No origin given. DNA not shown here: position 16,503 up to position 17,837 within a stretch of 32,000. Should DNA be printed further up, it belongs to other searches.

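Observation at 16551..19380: Compositionally foreign two-gene cassette: minimal Ser/Thr kinase translationally coupled to a TPR protein - candidate undescribed kinase-based defence/toxin-like system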

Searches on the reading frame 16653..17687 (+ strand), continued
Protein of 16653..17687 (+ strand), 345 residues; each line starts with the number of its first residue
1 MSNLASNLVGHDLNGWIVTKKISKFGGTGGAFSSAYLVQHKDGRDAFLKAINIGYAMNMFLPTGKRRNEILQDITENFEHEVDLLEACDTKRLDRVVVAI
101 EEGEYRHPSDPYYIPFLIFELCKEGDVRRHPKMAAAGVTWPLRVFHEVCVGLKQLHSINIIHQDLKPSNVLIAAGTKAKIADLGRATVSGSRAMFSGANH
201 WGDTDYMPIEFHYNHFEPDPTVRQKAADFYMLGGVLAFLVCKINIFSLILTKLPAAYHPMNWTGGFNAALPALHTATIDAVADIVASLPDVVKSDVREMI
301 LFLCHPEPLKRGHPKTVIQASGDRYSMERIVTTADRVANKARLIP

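Call 47: fold_search(model_id=the predicted structure, library=pdb)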
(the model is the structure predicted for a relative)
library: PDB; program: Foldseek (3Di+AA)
matches with E <= 10: 2000; with E <= 0.001: 2000
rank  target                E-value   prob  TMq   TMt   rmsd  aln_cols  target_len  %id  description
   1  8r4o_A                7.8e-12  1.00  0.58  0.63   8.6       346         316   16  Salt inducible kinase 3 in complex with inhibitor (released 2024-03-27)
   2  5byy                  1.1e-11  1.00  0.56  0.57  12.1       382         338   16  ERK5 IN COMPLEX WITH SMALL MOLECULE (released 2016-05-04)
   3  4cfv_A                1.4e-11  1.00  0.55  0.62   6.0       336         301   20  Structure-based design of C8-substituted O6-cyclohexylmethoxyguanine CDK1 and 2 inhibitors. (released 2014-12-10)
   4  5o7i                  1.9e-11  1.00  0.54  0.55  12.3       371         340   16  ERK5 in complex with a pyrrole inhibitor (released 2018-06-20)
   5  8r4o_C                2.4e-11  1.00  0.58  0.63   7.4       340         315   17  Salt inducible kinase 3 in complex with inhibitor (released 2024-03-27)
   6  6c2y_A                2.4e-11  1.00  0.57  0.34   7.9       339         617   18  Human GRK2 in complex with Gbetagamma subunits and CCG257142 (released 2018-04-25)
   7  9esx_A                2.6e-11  1.00  0.57  0.66   6.5       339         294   19  CDK2-cyclin A in complex with FragLite 17 (released 2025-04-09)
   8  9esw_C                2.8e-11  1.00  0.56  0.70   4.6       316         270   19  CDK2-cyclin A in complex with FragLite 18 (released 2025-04-09)
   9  4py1                  2.8e-11  1.00  0.59  0.70   7.3       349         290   17  Crystal structure of Tyk2 in complex with compound 15, 6-((2,5-dimethoxyphenyl)thio)-3-(1-methyl-1H-pyrazol-4-yl)-[1,2,4 (released 2014-09-03)
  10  4qml                  3.2e-11  1.00  0.56  0.67   8.6       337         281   18  MST3 in complex with AMP-PNP (released 2015-07-01)
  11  2iw9_A                3.2e-11  1.00  0.56  0.65   6.6       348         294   18  STRUCTURE OF HUMAN THR160-PHOSPHO CDK2-CYCLIN A COMPLEXED WITH A BISANILINOPYRIMIDINE INHIBITOR (released 2006-09-06)
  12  8r4o_I                3.4e-11  1.00  0.58  0.63   7.8       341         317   16  Salt inducible kinase 3 in complex with inhibitor (released 2024-03-27)
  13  8r4o_G                3.6e-11  1.00  0.58  0.62   6.9       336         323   16  Salt inducible kinase 3 in complex with inhibitor (released 2024-03-27)
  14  6cmj_B                3.6e-11  1.00  0.60  0.71   5.7       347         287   18  Human CAMKK2 with GSK650393 (released 2018-04-04)
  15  8r4u_E                3.6e-11  1.00  0.58  0.63   7.6       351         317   17  Structure of salt-inducible kinase 3 with inhibitors (released 2024-03-27)
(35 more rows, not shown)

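Call 51: find_related_loci(query=A1, collection=viral_contigs, flank=10000)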
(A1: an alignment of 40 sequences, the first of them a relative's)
Query A1 (345 aa) in viral_contigs; peptide patterns used: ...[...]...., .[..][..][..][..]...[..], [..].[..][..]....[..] (x = any residue, [..] = any of these).
65 stretches matched a pattern; 15 encode a relative of the query (tblastn E <= 1e-3); 15 distinct loci.
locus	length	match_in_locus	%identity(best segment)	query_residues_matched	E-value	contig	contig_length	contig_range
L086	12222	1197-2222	37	1-343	2e-57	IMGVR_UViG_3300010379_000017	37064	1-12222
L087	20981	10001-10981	37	15-338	2e-52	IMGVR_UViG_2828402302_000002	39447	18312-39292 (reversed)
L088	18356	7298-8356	34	3-344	8e-50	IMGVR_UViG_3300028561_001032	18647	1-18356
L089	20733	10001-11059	34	3-344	8e-50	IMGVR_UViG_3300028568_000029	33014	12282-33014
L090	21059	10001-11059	34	3-344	8e-50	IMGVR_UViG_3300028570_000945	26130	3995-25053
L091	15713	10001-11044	34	1-342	2e-49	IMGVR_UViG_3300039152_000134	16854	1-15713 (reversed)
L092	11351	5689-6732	34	1-342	3e-49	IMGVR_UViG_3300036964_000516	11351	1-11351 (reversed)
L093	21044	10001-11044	34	1-342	3e-49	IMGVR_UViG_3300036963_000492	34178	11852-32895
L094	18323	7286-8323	32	5-343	2e-48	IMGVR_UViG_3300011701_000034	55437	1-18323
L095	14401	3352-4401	31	5-343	1e-43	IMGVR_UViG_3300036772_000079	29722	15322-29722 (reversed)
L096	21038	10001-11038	31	8-345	5e-39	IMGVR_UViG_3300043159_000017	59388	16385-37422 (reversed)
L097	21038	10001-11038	31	8-345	5e-39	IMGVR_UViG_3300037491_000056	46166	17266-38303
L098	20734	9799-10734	29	27-340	1e-37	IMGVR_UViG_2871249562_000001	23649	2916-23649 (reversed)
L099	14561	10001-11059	29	1-343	4e-36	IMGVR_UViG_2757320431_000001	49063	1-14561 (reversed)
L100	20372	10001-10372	29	109-241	1e-7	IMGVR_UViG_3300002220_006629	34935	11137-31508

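Call 53: search_protein_families(library=phrogs, proteins=[L090:2598-5810:+, L090:5807-8926:+, L090:8995-9915:+, L090:13499-15052:-, L090:18330-20483:-, L094:10008-11201:-, L094:998-3331:-, L095:6143-7168:-, L095:7168-8940:-, L098:13517-15286:-], max_evalue=0.00001)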
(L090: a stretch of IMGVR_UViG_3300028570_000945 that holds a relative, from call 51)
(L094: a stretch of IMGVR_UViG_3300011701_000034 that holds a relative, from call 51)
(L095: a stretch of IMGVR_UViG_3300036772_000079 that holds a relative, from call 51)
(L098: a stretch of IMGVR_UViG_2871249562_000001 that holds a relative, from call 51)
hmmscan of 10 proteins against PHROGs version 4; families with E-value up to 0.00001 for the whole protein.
L090:2598-5810:+ (1070 aa): 6 families
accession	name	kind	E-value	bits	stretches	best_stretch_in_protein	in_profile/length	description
phrog_26785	-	unknown function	2.8e-243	811.3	1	4-1027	2-1075/1087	-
phrog_62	-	DNA, RNA and nucleotide metabolism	2.3e-33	115.9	1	214-884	674-1188/1881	DNA helicase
phrog_23807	-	unknown function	1.6e-30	106.6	1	360-784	283-652/1053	-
phrog_16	-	DNA, RNA and nucleotide metabolism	5.3e-23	82.2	2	649-776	477-609/986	DNA helicase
phrog_1685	-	unknown function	9.4e-09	34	1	715-791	1463-1538/2278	-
phrog_21391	-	DNA, RNA and nucleotide metabolism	9.6e-08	30.6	1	660-767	1356-1457/2021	DNA helicase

L090:5807-8926:+ (1039 aa): 3 families
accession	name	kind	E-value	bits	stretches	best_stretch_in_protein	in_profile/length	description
phrog_16674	-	other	2.3e-15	56.4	1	655-732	675-751/1364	DNA methyltransferase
phrog_25988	-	unknown function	5e-13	48.2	0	524-627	655-755/1429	-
phrog_2713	-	unknown function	2.4e-09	37.8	0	378-418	164-206/520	-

L090:8995-9915:+ (306 aa): 0 families

L090:13499-15052:- (517 aa): 2 families
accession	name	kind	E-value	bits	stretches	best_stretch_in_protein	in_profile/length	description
phrog_38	-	head and packaging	3.8e-60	205.4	1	19-503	249-706/760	terminase large subunit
phrog_5573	-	head and packaging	5e-10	40.2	1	281-498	22-232/250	terminase large subunit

L090:18330-20483:- (717 aa): 6 families
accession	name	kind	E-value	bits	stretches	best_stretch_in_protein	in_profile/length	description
phrog_310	-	integration and excision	1.6e-85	289.4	1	167-670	158-625/696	transposase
phrog_15639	-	unknown function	9.9e-13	49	1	383-615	15-241/301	-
phrog_956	-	integration and excision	1.7e-07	31.7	1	311-576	60-297/436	transposase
phrog_1157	-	integration and excision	9.9e-07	29.3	1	306-422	142-256/422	transposase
phrog_157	-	integration and excision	5.5e-06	26.6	0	286-381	330-417/580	transposase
phrog_8463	-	integration and excision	9.3e-06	25.8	0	282-419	135-261/380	transposase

L094:10008-11201:- (397 aa): 7 families
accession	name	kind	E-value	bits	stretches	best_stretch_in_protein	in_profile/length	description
phrog_1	-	integration and excision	5.7e-67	228.3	1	1-394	85-452/611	integrase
phrog_3423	-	unknown function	8.9e-40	137.2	1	1-157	1-155/157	-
phrog_4710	-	unknown function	9.3e-37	127.6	1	81-277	1-197/211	-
phrog_216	-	integration and excision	3.3e-28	99.7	1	170-395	14-246/301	integrase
phrog_24775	-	unknown function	1.1e-21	77.8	1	312-395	6-88/101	-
phrog_14880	-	unknown function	1e-12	48.8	1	343-393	2-52/57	-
phrog_37801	-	unknown function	8.7e-07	30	1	353-395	28-70/73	-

L094:998-3331:- (777 aa): 14 families
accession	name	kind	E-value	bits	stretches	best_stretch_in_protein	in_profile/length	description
phrog_2249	-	DNA, RNA and nucleotide metabolism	6.2e-226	753.8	1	20-776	4-801/802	DNA primase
phrog_7601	-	unknown function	4.9e-106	355.4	1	475-776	1-288/289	-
phrog_864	-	DNA, RNA and nucleotide metabolism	1.8e-103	348.9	1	329-763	206-626/1064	DNA primase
phrog_510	-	DNA, RNA and nucleotide metabolism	2.3e-99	334.9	1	1-378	11-435/667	DNA primase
phrog_25777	-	DNA, RNA and nucleotide metabolism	1.1e-55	190.1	1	5-313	41-354/907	DNA primase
phrog_1156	-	DNA, RNA and nucleotide metabolism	1.4e-25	91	1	408-746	478-813/855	DNA primase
phrog_1829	-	DNA, RNA and nucleotide metabolism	1.7e-25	90.3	1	402-744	419-740/772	DNA primase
phrog_6088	-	DNA, RNA and nucleotide metabolism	9.5e-25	88.1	1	364-679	394-697/772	DNA primase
phrog_1139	-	DNA, RNA and nucleotide metabolism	1.3e-22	80.6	1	17-314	27-279/895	DNA primase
phrog_35358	-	DNA, RNA and nucleotide metabolism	1.8e-17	63.6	1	102-287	116-321/968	DNA primase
phrog_4913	-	DNA, RNA and nucleotide metabolism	2.4e-15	56.5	1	111-307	155-375/1290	replication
phrog_239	-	DNA, RNA and nucleotide metabolism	4.2e-10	40.2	1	24-313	34-315/801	DNA primase/helicase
phrog_2478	-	DNA, RNA and nucleotide metabolism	4.7e-08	32.6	1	413-639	508-733/854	DNA polymerase/primase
phrog_4210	-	DNA, RNA and nucleotide metabolism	1.8e-06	27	1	491-648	173-334/1304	DNA polymerase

L095:6143-7168:- (341 aa): 7 families
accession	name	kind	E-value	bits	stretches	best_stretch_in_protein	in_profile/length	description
phrog_68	-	head and packaging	1.9e-170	567.1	1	2-339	2-338/344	portal protein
phrog_8392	-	head and packaging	1.9e-98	328.5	1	1-186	1-188/188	portal protein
phrog_1853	-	unknown function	3.6e-50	171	1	212-335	1-135/159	-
phrog_12726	-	unknown function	3.2e-31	108.4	1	267-340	1-74/79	-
phrog_12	-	head and packaging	1.3e-19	71.7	1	104-322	149-358/646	portal protein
phrog_33693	-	head and packaging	2e-09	37.4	1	151-297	158-306/560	portal protein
phrog_2662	-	head and packaging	3.2e-08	33.6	1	91-323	113-348/717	portal protein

L095:7168-8940:- (590 aa): 9 families
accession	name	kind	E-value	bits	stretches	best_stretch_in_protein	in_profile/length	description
phrog_5751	-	head and packaging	5.9e-203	676.7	2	1-379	60-426/548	terminase large subunit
phrog_3746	-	head and packaging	3.9e-163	543.8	1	3-375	2-368/374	terminase large subunit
phrog_5909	-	head and packaging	1.5e-135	451.9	1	278-589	2-284/285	terminase large subunit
phrog_2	-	head and packaging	2.2e-92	312.2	1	1-570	194-561/807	terminase large subunit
phrog_5713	-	head and packaging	1.3e-62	211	1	448-589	1-142/143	terminase large subunit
phrog_10334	-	head and packaging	1.1e-30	106.6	1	526-589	4-68/69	terminase large subunit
phrog_14025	-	unknown function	7.1e-20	72.1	1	13-88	19-94/98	-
phrog_9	-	head and packaging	1.2e-09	38.5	1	356-488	437-585/812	terminase large subunit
phrog_4151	-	DNA, RNA and nucleotide metabolism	4.7e-06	27.5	1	14-81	10-78/154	DNA binding protein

L098:13517-15286:- (589 aa): 7 families
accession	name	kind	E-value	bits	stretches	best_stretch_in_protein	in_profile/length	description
phrog_5751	-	head and packaging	3.2e-177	591.8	1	2-378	61-426/548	terminase large subunit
phrog_3746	-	head and packaging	4.4e-162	540.3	1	5-374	4-368/374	terminase large subunit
phrog_5909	-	head and packaging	2.9e-131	437.8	1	276-587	1-284/285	terminase large subunit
phrog_2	-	head and packaging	1.5e-88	299.5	1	7-568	196-561/807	terminase large subunit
phrog_5713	-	head and packaging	1.6e-59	201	1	446-579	1-133/143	terminase large subunit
phrog_10334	-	head and packaging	7.9e-26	91.1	1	522-586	2-67/69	terminase large subunit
phrog_14025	-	unknown function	2.1e-21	77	1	5-88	10-94/98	-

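Call 60: search_protein_families(library=pfam, proteins=[L095:314-2695:+, L098:6085-8382:+, L076:8769-9974:+, L076:12631-15834:+, L090:5807-8926:+, L019:15028-18999:+, L079:8154-9851:+, L074:5679-10628:-], max_evalue=0.01)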
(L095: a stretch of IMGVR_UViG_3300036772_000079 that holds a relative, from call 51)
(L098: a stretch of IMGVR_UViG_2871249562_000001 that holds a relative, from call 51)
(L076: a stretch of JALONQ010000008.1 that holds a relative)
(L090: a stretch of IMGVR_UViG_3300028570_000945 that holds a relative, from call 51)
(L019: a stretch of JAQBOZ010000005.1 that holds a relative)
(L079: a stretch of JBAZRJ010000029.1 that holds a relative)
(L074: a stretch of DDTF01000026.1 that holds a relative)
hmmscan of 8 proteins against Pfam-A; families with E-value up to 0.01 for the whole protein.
L095:314-2695:+ (793 aa): 2 families
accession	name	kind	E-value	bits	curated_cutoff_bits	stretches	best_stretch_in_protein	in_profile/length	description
PF05840.19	Phage_GPA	-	2.3e-122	408.5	31.4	1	173-461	32-320/321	Bacteriophage replication gene A protein (GPA)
PF23343.2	REP_ORF2-G2P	-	1.7e-07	31.9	27.8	1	357-458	15-98/99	Replication-associated protein ORF2/G2P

L098:6085-8382:+ (765 aa): 2 families
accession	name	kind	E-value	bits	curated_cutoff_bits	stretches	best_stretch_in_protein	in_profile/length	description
PF05840.19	Phage_GPA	-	7.2e-105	351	31.4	1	140-466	5-321/321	Bacteriophage replication gene A protein (GPA)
PF23343.2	REP_ORF2-G2P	-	1.5e-07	32.1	27.8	1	367-462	16-98/99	Replication-associated protein ORF2/G2P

L076:8769-9974:+ (401 aa): 1 family
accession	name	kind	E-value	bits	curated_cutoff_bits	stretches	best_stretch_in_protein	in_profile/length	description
PF01420.25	Methylase_S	-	8.3e-31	107.9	22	2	5-180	6-167/168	Type I restriction modification DNA specificity domain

L076:12631-15834:+ (1067 aa): 5 families
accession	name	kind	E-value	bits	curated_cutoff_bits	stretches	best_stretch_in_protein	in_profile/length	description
PF18766.7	SWI2_SNF2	-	2.9e-69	233.5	26.7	1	273-495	1-216/221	SWI2/SNF2 ATPase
PF04313.20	HSDR_N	-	6.5e-38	131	25.1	1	6-216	2-197/198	Type I restriction enzyme R protein N terminus (HSDR_N)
PF11867.13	T1RH-like_C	-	7.3e-26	91.8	26.8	1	731-1029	5-304/329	Type I restriction enzyme HindI endonuclease subunit-like, C-terminal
PF04851.21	ResIII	-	1.4e-20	74.3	22.5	1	271-434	5-162/164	Type III restriction enzyme, res subunit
PF22679.2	T1R_D3-like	-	1.6e-17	64.8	27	1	638-704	88-156/158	Type I restriction enzyme subunit R domain 3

L090:5807-8926:+ (1039 aa): 4 families
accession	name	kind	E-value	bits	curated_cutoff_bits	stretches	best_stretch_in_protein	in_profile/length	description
PF07669.17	Eco57I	-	1.6e-32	113.4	25.3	1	536-732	1-149/171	Eco57I restriction-modification methylase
PF02384.22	N6_Mtase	-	8.9e-09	35.5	20.4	0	469-558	34-100/311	N-6 DNA Methylase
PF20473.4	MmeI_Mtase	-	1.3e-06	28.2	27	1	479-702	13-183/259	MmeI, DNA-methyltransferase domain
PF01170.24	UPF0020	-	4.1e-05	23.8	22.3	0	486-555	29-96/197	RMKL-like, methyltransferase domain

L019:15028-18999:+ (1323 aa): 0 families

L079:8154-9851:+ (565 aa): 7 families
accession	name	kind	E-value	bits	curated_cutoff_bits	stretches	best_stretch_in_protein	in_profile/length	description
PF13175.12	AAA_15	-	1.7e-21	77.7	32.1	2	96-327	146-374/374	AAA ATPase domain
PF13304.12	AAA_21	-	2.3e-19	71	27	1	27-327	1-303/304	AAA domain, putative AbiEii toxin, Type IV TA system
PF02463.25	SMC_N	-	8.3e-10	38.9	40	2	264-330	139-205/220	RecF/RecN/SMC N terminal domain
PF11398.14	DUF2813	-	1.1e-05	25.5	21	1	6-50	4-47/372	Protein of unknown function (DUF2813)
PF13476.12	AAA_23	-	0.00025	22.2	27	1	11-234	5-164/201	AAA domain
PF01751.28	Toprim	-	0.00094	19.7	23.1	1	370-452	2-86/96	Toprim domain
PF20469.4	OLD-like_TOPRIM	-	0.0051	17.8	23.2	0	367-434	3-67/67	Overcoming lysogenization defect protein-like, TOPRIM domain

L074:5679-10628:- (1649 aa): 10 families
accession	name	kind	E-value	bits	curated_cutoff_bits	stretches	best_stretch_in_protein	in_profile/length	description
PF00271.37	Helicase_C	-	6.5e-10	39.7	23.5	1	1264-1336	40-110/110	Helicase conserved C-terminal domain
PF00176.29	SNF2-rel_dom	-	4.9e-09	36.1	24.9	2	1042-1094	158-200/290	SNF2-related domain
PF04851.21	ResIII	-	2.8e-07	31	22.5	1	801-915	2-114/164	Type III restriction enzyme, res subunit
PF07669.17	Eco57I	-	1.3e-06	29.1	25.3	1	162-263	55-165/171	Eco57I restriction-modification methylase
PF13649.12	Methyltransf_25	-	0.00014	22.9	27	1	120-200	1-88/97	Methyltransferase domain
PF20257.3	SAM_HAT_C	-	0.00069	20.3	25.5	0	1246-1305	11-67/84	SAM hydroxide adenosyltransferase C-terminal domain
PF05175.20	MTS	-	0.00075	19.6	23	1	117-200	32-121/170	Methyltransferase small domain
PF00270.35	DEAD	-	0.0015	18.7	26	1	805-915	2-109/167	DEAD/DEAH box helicase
PF06103.16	DUF948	-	0.0046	17.5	37.2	0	1558-1615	17-75/89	Bacterial protein of unknown function (DUF948)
PF18766.7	SWI2_SNF2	-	0.0076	16.4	26.7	0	801-896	9-89/221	SWI2/SNF2 ATPase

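Call 62: search_dna_similar(query=window:16653-17687:+, collection=phages, mode=protein, max_evalue=1e-20, max_rows=20)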
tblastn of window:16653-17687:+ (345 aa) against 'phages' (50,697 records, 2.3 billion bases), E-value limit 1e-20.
No match.

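Call 63: search_dna_similar(query=window:16653-17687:+, collection=plasmids, mode=protein, max_evalue=1e-20, max_rows=25)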
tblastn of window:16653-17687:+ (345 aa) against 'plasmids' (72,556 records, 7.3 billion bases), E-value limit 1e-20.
Records with a match: 3; places in all: 3; records where one place covers at least 80% of the query: 3.
Best place of each record, by identity: <60% 3.
By first word of the organism name: Deinococcus 1; Rhizobium 1; Arthrobacter 1.
By predicted mobility (MOB-suite, as given by PLSDB): non-mobilizable 1; conjugative 1; mobilizable 1.
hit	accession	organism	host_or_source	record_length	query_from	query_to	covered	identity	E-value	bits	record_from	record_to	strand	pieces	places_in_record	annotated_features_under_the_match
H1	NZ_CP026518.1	Deinococcus sp. NW-56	whole organism,water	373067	14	343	96%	35.0%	3e-49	184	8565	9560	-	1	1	protein kinase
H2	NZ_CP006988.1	Rhizobium etli bv. mimosae str. IE4771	Phaseolus vulgaris,whole organism,nodule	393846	14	340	95%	35.0%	3e-47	178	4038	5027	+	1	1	hypothetical protein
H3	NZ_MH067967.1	Arthrobacter sp.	-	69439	3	340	98%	33.0%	2e-44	170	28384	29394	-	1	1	lipopolysaccharide kinase InaA family protein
